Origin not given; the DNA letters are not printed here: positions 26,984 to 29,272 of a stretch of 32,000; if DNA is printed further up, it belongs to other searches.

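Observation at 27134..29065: Bimodular secreted Cys/Gly-rich protein built from two unrelated 28-aa repeat families (YTYTV type and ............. type)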

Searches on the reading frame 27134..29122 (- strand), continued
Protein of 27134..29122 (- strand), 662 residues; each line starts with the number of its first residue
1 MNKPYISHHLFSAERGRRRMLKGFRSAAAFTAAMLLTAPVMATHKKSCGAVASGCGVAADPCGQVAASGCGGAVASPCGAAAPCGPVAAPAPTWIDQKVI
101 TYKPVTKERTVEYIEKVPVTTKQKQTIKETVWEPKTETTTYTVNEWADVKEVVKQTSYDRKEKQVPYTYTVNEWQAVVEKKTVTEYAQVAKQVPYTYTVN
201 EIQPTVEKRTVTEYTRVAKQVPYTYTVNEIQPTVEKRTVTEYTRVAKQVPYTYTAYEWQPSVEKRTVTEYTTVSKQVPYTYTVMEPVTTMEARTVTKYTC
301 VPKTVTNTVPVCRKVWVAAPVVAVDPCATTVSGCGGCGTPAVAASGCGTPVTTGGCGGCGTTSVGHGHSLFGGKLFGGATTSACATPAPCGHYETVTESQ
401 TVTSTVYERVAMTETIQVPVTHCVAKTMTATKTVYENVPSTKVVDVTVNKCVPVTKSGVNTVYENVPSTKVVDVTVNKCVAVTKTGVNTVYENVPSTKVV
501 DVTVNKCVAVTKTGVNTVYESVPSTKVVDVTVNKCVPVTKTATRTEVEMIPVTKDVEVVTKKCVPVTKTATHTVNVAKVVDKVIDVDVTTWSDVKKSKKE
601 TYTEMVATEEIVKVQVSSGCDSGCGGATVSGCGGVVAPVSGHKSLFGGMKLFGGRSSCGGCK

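Call 90: list_cluster_members(proteins=[P0054, P0158, P0036, P0030, P0064, P0072, P0047, P0063, P0008, P0005])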
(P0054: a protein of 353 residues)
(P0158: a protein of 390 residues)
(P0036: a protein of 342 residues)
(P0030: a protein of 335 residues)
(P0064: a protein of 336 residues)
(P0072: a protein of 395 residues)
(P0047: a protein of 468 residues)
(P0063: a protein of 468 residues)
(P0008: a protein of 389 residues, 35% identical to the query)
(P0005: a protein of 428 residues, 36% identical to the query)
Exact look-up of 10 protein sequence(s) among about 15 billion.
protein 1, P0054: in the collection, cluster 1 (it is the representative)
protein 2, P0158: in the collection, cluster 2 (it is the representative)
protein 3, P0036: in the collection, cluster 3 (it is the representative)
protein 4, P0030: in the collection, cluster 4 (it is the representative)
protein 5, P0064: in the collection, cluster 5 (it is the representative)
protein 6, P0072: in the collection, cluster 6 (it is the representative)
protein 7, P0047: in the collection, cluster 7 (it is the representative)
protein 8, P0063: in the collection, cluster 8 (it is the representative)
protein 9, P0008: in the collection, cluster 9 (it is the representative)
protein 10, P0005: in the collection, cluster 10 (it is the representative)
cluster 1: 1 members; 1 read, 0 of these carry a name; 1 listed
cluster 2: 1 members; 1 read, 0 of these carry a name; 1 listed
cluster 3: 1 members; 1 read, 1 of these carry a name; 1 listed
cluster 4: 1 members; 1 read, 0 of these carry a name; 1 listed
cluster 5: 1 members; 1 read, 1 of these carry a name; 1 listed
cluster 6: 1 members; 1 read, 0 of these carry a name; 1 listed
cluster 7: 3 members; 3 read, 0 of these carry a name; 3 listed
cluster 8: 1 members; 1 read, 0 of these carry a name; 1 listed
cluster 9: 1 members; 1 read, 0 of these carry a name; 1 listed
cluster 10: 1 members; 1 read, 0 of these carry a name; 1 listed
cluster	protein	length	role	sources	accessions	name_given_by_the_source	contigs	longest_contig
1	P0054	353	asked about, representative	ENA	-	-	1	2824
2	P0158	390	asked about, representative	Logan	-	-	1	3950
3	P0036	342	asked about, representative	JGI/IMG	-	hypothetical protein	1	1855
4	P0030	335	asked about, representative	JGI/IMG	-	-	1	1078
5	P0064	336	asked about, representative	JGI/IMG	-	hypothetical protein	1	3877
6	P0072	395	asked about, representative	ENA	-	-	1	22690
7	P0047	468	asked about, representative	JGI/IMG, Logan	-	-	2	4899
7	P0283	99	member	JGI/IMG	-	-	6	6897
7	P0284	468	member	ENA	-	-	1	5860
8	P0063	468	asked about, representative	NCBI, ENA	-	-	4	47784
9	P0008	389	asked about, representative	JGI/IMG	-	-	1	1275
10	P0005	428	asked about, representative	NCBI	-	-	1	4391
